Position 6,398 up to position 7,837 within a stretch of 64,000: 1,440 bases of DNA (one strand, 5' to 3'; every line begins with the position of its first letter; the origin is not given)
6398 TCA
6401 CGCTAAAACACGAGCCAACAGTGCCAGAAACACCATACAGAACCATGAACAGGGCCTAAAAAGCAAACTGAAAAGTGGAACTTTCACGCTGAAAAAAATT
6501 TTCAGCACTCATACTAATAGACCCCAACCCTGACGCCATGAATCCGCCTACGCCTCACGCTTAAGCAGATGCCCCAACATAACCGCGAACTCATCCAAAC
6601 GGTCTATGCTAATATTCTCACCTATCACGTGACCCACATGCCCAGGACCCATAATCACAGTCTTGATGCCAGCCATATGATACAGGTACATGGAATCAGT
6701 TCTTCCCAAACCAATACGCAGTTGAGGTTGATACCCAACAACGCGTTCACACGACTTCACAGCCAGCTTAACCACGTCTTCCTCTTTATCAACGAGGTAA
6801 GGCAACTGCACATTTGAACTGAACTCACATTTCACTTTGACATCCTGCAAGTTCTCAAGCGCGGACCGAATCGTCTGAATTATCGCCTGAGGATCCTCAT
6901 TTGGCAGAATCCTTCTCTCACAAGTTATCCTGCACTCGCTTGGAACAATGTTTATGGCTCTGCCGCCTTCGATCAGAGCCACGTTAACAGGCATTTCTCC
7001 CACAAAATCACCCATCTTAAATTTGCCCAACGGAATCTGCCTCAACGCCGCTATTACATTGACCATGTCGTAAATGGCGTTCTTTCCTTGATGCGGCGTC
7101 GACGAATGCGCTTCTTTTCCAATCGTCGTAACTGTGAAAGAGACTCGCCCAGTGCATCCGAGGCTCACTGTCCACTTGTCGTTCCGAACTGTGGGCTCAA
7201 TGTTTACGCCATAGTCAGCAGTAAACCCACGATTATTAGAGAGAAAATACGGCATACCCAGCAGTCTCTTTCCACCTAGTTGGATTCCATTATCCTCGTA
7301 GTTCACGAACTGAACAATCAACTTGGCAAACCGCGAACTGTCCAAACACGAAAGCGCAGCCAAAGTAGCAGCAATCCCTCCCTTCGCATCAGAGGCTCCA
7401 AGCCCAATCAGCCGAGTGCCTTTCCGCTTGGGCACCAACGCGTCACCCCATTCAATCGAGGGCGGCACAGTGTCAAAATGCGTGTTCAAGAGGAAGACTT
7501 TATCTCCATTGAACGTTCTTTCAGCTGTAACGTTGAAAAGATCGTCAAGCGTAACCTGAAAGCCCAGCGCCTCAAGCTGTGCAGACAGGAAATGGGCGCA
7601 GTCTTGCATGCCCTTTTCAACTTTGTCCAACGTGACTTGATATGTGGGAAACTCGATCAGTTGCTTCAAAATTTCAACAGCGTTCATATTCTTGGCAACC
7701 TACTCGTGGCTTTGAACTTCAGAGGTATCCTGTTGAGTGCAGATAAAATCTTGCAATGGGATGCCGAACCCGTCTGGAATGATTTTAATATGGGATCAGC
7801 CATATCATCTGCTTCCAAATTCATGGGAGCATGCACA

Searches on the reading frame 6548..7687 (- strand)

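Call 72: search_protein_families(library=ncbifam, proteins=[window:6548-7687:-], max_evalue=0.00001)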
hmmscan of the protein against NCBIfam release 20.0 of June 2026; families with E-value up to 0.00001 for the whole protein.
window:6548-7687:- (379 aa): 45 families (the best 25 are shown)
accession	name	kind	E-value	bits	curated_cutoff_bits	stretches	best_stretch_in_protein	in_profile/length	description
TIGR01910.1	DapE-ArgE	subfamily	6.4e-49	167.1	217.6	1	4-368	1-371/373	ArgE/DapE family deacylase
NF006399.0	PRK08651.1-2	equivalog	5.9e-44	150.7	381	1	4-376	7-402/405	succinyl-diaminopimelate desuccinylase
NF006400.0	PRK08651.1-3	equivalog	2.8e-40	138.4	374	1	27-371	32-399/410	succinyl-diaminopimelate desuccinylase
TIGR01900.1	dapE-gram_pos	equivalog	2.5e-36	125.3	304.2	1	31-374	26-349/351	succinyl-diaminopimelate desuccinylase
TIGR01892.1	AcOrn-deacetyl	equivalog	4.2e-33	114.9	297.7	1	5-371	1-361/365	acetylornithine deacetylase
NF006402.0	PRK08651.1-5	equivalog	4.8e-33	114.6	369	1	25-351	19-333/369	succinyl-diaminopimelate desuccinylase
NF005710.0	PRK07522.1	subfamily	3.1e-32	112.2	412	1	2-376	9-386/391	acetylornithine deacetylase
NF009555.0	PRK13004.1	equivalog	3.2e-32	111.9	321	1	5-371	19-388/399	YgeY family selenium metabolism-linked hydrolase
NF009557.0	PRK13009.1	equivalog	4.8e-30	104.9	284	1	2-376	4-372/377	succinyl-diaminopimelate desuccinylase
NF006365.0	PRK08588.1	subfamily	1.8e-29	103.2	289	1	4-368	10-370/383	succinyl-diaminopimelate desuccinylase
NF003474.0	PRK05111.1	equivalog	1.6e-28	99.7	460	1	4-377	9-379/383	acetylornithine deacetylase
TIGR03526.1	selenium_YgeY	hypoth_equivalog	3.2e-27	95.4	321.5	1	11-364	16-379/395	YgeY family selenium metabolism-linked hydrolase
TIGR01246.1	dapE_proteo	equivalog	5.7e-27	94.7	361.8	1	22-376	13-368/370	succinyl-diaminopimelate desuccinylase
NF005373.0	PRK06915.1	equivalog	1.7e-22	80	428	1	47-371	77-410/422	peptidase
NF006405.0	PRK08652.1-3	equivalog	5.6e-22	78.4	455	1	64-375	59-361/367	acetylornithine deacetylase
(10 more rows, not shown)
